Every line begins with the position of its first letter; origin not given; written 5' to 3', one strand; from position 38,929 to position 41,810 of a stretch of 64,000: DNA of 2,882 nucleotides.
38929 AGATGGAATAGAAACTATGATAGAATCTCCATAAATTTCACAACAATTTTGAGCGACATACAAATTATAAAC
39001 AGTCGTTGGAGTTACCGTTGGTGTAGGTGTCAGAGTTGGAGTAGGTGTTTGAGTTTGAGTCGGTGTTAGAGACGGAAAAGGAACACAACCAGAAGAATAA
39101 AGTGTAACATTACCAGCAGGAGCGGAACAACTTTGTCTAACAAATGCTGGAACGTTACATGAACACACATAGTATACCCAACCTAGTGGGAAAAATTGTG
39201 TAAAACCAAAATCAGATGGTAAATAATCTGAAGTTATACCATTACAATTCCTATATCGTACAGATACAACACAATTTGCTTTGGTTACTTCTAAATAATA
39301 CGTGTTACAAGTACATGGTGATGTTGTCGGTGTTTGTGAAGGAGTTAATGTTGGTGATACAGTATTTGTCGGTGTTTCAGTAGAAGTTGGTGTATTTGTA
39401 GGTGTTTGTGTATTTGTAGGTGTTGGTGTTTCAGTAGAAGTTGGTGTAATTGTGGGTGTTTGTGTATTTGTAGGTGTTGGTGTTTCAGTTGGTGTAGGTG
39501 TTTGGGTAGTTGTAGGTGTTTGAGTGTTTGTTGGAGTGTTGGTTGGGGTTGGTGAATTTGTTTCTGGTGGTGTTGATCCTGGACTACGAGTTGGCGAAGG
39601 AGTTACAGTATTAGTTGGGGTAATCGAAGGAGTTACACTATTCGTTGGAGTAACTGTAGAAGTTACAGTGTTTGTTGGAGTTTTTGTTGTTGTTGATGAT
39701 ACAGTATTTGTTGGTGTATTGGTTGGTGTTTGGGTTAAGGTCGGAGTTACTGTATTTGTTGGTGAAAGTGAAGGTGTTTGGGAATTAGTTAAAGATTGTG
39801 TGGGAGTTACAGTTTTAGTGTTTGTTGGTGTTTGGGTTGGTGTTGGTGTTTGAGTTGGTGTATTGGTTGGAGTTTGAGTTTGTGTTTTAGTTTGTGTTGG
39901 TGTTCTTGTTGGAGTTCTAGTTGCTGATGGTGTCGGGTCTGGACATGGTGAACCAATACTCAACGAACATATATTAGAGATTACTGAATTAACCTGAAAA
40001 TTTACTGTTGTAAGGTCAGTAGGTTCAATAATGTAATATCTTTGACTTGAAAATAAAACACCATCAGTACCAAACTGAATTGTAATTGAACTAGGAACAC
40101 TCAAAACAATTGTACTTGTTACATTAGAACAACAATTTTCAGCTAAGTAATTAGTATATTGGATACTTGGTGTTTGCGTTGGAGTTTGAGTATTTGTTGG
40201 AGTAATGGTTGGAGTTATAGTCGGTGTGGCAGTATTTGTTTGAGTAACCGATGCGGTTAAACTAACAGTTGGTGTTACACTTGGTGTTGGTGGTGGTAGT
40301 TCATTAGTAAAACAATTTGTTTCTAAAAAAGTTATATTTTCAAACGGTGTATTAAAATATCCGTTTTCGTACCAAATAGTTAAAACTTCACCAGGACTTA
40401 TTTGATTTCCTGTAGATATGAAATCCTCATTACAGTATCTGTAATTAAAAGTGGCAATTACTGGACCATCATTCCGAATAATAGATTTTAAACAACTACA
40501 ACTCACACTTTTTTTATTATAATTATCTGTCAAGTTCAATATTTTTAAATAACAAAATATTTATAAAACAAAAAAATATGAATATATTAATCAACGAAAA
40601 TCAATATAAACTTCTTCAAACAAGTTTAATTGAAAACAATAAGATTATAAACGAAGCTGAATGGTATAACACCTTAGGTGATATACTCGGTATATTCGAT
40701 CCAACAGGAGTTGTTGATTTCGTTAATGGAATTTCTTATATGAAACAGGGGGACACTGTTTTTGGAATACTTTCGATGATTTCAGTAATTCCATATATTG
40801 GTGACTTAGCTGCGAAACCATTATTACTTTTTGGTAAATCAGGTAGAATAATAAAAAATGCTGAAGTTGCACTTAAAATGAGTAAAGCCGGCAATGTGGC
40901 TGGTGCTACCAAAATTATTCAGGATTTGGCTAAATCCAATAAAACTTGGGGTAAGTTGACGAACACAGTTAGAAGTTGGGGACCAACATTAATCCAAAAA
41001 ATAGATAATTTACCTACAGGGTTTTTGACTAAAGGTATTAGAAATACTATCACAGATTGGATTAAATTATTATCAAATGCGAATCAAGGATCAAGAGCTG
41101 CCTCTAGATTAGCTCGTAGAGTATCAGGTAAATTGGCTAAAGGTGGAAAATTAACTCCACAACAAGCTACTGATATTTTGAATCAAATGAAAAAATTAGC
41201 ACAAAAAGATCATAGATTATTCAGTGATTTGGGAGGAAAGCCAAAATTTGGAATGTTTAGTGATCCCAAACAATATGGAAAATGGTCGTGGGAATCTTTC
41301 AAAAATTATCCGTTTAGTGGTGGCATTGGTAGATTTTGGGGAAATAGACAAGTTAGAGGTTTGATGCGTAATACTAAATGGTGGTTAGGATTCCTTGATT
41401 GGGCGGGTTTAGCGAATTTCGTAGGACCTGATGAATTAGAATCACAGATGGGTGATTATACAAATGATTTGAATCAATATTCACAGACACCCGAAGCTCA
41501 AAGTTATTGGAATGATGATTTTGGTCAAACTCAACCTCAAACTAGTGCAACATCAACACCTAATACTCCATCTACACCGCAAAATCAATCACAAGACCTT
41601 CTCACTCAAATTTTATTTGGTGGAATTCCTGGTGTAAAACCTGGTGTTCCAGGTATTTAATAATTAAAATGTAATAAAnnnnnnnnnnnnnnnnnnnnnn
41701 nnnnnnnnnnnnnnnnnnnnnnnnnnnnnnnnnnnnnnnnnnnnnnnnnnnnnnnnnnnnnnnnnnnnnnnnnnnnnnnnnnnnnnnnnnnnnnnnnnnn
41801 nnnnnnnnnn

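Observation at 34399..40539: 2046-aa Cys-rich modular giant protein with four near-identical long linker-encoding DNA repeats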

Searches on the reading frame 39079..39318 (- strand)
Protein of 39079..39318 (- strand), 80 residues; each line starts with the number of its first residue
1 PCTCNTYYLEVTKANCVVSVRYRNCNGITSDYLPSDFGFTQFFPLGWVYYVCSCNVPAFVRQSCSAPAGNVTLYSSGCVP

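Call 47: search_protein_representatives(alignment_id=A1)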
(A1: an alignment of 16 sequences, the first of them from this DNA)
Query: 16 sequences, 75 profile positions. Proteins with E-value up to 0.001 (for the whole library): 68; up to 1e-10: 5; up to 1e-30: 0. The best 68 are listed.
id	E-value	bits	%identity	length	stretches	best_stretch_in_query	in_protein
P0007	2.0e-29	117.6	-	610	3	2-75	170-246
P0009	1.0e-21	92.9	-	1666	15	13-42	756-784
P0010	1.4e-17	79.7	-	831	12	39-61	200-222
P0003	3.3e-16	75.3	-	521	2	2-72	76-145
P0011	6.8e-16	74.2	-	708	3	1-63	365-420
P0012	2.1e-10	56.7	-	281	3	1-61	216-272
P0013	3.0e-10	56.2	-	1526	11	14-41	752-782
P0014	6.0e-10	55.2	-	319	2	2-59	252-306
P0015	2.2e-09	53.4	-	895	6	2-59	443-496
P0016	2.3e-09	53.3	-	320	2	2-74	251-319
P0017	2.9e-09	53.0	-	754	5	1-59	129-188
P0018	4.4e-09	52.4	-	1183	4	2-59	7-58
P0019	5.0e-09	52.2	-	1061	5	2-73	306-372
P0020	5.4e-09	52.2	-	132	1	1-63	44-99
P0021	1.8e-08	50.5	-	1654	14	14-43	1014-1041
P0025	4.2e-07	46.1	-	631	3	1-56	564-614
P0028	1.5e-06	44.3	-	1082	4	2-73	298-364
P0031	3.3e-06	43.2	-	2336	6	3-66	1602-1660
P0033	4.1e-06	42.9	-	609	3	2-64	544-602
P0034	8.4e-06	41.9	-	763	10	13-50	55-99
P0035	1.1e-05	41.6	-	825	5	2-60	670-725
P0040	1.9e-05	40.8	-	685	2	13-72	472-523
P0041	3.8e-05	39.8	-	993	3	6-61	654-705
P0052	1.4e-04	38.0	-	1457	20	22-73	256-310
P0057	2.6e-04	37.1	-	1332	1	2-74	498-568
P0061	3.1e-04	36.9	-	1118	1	2-73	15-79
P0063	4.0e-04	36.5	-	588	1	2-63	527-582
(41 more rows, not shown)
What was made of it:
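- On A-module family (defined here): A further 68 representative clusters match it (call 47).
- A profile search of 1.84 billion representative proteins gives 68 hits at E<=1e-3 (call 47).
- Tried and rejected: The exhaustive profile search (call 47) was needed instead.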

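Call 52: find_homologous_proteins(query=A1, max_evalue=0.001)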
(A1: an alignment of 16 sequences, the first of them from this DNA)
Query A1 (16 sequences): 68 candidates shared short words with the query, none scored E <= 0.001.
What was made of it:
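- Tried and rejected: find_homologous_proteins with the A-module alignment: no hit, because the word index fails on short divergent modules (call 52).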

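Call 53: search_protein_families(library=pfam, proteins=[P0019, P0025, P0015, P0031, P0018, P0028, P0057, P0035], max_evalue=0.001)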
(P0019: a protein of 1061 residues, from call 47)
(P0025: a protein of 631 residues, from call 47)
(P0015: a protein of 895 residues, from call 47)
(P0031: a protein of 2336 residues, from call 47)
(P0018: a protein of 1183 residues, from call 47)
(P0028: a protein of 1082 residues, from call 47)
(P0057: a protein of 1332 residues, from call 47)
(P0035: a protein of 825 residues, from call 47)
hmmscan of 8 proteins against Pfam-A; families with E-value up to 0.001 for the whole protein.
P0019 (1061 aa): 0 families

P0025 (631 aa): 0 families

P0015 (895 aa): 0 families

P0031 (2336 aa): 0 families

P0018 (1183 aa): 0 families

P0028 (1082 aa): 0 families

P0057 (1332 aa): 1 family
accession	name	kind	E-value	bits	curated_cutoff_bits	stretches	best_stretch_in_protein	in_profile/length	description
PF13573.12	SprB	-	2e-16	59.8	28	2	906-938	2-34/37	SprB repeat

P0035 (825 aa): 0 families

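Call 88: search_protein_families(library=phrogs, proteins=[P0019, P0025, P0018, P0031, P0061, P0041, P0040, P0063, P0033], max_evalue=0.001)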
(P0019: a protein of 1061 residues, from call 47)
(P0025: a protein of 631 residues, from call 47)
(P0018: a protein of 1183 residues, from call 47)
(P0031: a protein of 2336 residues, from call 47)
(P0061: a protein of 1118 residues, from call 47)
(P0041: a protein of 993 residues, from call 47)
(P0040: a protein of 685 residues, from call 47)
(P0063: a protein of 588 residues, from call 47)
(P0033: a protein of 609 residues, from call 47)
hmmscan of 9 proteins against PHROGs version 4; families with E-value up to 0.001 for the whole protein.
P0019 (1061 aa): 1 family
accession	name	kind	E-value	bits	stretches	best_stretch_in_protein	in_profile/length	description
phrog_25468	-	unknown function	9.7e-24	85.1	2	747-818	89-160/528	-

P0025 (631 aa): 1 family
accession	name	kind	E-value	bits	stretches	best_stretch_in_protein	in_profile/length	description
phrog_15511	-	unknown function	0.00015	22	1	382-517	203-340/511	-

P0018 (1183 aa): 0 families

P0031 (2336 aa): 1 family
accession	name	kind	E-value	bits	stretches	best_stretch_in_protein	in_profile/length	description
phrog_14478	-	head and packaging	3.3e-220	735.2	3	6-762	3-708/1474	virion structural protein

P0061 (1118 aa): 0 families

P0041 (993 aa): 0 families

P0040 (685 aa): 5 families
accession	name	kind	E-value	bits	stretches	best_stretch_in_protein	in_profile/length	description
phrog_5073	-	tail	2.3e-07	31.2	1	286-406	320-430/519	tail fiber protein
phrog_8745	-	tail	2.6e-07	29.3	1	286-333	1412-1459/1803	tail fiber protein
phrog_366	-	tail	2.1e-06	28.5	1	283-392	329-407/474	tail fiber protein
phrog_819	-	tail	1.3e-05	24.6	1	285-343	628-678/1024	tail protein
phrog_38766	-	head and packaging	0.00066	19.3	1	286-348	72-140/478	virion structural protein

P0063 (588 aa): 0 families

P0033 (609 aa): 0 families
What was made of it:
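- On Phage tail fibre / receptor-binding protein (functional class): There is only indirect support: A modules are fused to virion-structural and tail-fibre PHROG domains in other phages (call 88).
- Closest known: PHROG phrog_15511. Same: P0025 also matches (call 88).
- In other phages, A modules are fused to virion structural and tail-fibre domains (call 88).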

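Call 95: search_protein_families(library=pfam, proteins=[P0009, P0013, P0021, P0034, P0052, P0040], max_evalue=0.001)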
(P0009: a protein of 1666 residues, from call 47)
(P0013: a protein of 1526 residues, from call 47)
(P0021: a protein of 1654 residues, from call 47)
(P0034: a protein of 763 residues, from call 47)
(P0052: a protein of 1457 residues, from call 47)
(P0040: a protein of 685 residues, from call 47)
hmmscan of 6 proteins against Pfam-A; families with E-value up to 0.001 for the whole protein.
P0009 (1666 aa): 5 families
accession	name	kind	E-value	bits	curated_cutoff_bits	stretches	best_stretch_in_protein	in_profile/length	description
PF23237.1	HYR_4C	-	0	1038.7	27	16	1097-1167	1-73/73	HYR-like domain with 4 cysteines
PF18911.6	PKD_4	-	8.5e-14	51.8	27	1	1488-1565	3-80/85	PKD domain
PF13585.12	CHU_C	-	1.3e-13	51.3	27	1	1577-1655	3-80/86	CHU_C Type IX secretion signal domain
PF00801.26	PKD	-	4.1e-08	33.5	23.5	1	1507-1566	17-78/80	PKD domain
PF08475.15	Baculo_VP91_N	-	7e-05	23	24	0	1012-1053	116-158/192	Viral capsid protein 91 N-terminal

P0013 (1526 aa): 2 families
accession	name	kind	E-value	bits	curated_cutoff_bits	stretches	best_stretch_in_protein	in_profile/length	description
PF23237.1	HYR_4C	-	5.1e-250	808.8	27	13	471-540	2-73/73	HYR-like domain with 4 cysteines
PF19081.6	Ig_7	-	1.2e-10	42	27.3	1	115-174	4-65/84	Ig-like domain CHU_C associated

P0021 (1654 aa): 6 families
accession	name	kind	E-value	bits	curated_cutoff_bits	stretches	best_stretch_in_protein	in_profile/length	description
PF23237.1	HYR_4C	-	0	1271.6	27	18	361-431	1-73/73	HYR-like domain with 4 cysteines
PF16146.10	DUF4854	-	1.7e-19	70.5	28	0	117-188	34-102/102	Domain of unknown function (DUF4854)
PF13585.12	CHU_C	-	4e-18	65.8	27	1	1548-1650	2-85/86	CHU_C Type IX secretion signal domain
PF02920.21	Integrase_DNA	-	3.6e-13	49.7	27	0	939-967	22-49/70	DNA binding domain of tn916 integrase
PF12227.13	DUF3603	-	8.3e-05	22.5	23.7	0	108-149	50-91/214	Protein of unknown function (DUF3603)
PF01751.28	Toprim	-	0.00061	20.4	23.1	0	15-39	57-80/96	Toprim domain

P0034 (763 aa): 5 families
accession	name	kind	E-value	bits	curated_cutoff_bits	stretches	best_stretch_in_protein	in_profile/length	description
PF23237.1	HYR_4C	-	6.4e-268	866.1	27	10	618-687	3-73/73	HYR-like domain with 4 cysteines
PF15283.12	DUF4595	-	5e-20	72.7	34.2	0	62-140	17-82/202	Domain of unknown function (DUF4595) with porin-like fold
PF09246.16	PHAT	-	1.9e-10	40.8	21.5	0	31-58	23-49/110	PHAT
PF08904.16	EipB_like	-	1.8e-09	37.9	25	0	50-81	27-58/249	EipB-like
PF25590.1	DUF7936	-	3.4e-05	24.9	27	0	57-82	2-30/103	Domain of unknown function (DUF7936)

P0052 (1457 aa): 3 families
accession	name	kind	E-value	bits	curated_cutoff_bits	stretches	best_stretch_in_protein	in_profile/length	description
PF18962.6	Por_Secre_tail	-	1.2e-14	54.8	27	1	1377-1454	1-73/75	Secretion system C-terminal sorting domain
PF00521.26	DNA_topoisoIV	-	6.1e-06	25.8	31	0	474-505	206-237/432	DNA gyrase/topoisomerase IV, subunit A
PF12350.13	CTK3_C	-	0.00082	20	25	0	1107-1143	27-62/65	CTD kinase subunit gamma CTK3 C-terminus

P0040 (685 aa): 1 family
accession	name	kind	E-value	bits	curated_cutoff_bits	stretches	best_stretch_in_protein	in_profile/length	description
PF01391.23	Collagen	-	5.7e-08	32.8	27.2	1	286-333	3-50/60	Collagen triple helix repeat (20 copies)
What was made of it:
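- Link to virions: other proteins carrying A modules also carry phrog_14478 'virion structural protein' (P0031, E 3e-220), or tail-fibre PHROGs plus collagen repeats (P0040) (calls 88, 95).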

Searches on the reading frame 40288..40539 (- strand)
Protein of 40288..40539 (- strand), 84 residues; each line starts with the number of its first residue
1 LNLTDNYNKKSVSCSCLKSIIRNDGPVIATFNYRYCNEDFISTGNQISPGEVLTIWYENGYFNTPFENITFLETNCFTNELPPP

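Call 33: find_related_loci(query=window:40288-40539:-, collection=viral_contigs, flank=10000)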
Query seq(84 aa) (84 aa) in viral_contigs; peptide patterns used: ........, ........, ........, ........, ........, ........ (x = any residue, [..] = any of these).
15 stretches matched a pattern, but none encodes a relative of the query by tblastn (E <= 1e-3).
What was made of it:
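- Tried and rejected: A search of viral contigs with the N-terminal 84 aa: nothing (call 33).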

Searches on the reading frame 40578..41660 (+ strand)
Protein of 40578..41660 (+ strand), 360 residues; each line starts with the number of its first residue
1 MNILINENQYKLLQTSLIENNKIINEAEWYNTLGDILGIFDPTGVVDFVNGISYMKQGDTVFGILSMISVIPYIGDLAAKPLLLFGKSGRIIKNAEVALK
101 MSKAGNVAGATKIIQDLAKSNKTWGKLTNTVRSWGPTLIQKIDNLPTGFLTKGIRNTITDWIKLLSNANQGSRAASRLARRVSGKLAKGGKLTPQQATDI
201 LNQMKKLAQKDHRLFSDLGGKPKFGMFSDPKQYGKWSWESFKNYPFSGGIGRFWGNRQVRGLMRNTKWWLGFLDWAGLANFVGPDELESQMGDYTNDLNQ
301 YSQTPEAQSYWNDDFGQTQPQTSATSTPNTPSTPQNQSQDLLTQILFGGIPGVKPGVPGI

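Call 7: search_protein_families(library=pfam, proteins=[window:40578-41660:+], max_evalue=0.01)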
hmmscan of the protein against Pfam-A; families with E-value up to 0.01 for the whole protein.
window:40578-41660:+ (360 aa): 0 families

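Call 10: search_protein_families(library=phrogs, proteins=[window:40578-41660:+], max_evalue=0.001)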
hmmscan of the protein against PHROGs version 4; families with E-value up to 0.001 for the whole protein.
window:40578-41660:+ (360 aa): 0 families

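Call 32: find_related_loci(query=window:40578-41660:+, collection=viral_contigs, flank=10000)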
Query window:40578-41660:+ (360 aa) in viral_contigs; peptide patterns used: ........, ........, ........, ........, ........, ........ (x = any residue, [..] = any of these).
5 stretches matched a pattern; 2 encode a relative of the query (tblastn E <= 1e-3); 2 distinct loci.
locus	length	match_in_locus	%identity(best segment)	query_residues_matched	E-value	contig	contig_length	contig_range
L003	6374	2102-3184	89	1-360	0e+0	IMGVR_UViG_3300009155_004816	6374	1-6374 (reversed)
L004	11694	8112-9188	71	1-360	9e-180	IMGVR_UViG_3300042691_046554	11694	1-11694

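Call 74: search_protein_families(library=ncbifam, proteins=[window:40578-41660:+], max_evalue=0.01)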
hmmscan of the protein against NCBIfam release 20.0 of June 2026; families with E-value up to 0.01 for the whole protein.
window:40578-41660:+ (360 aa): 0 families
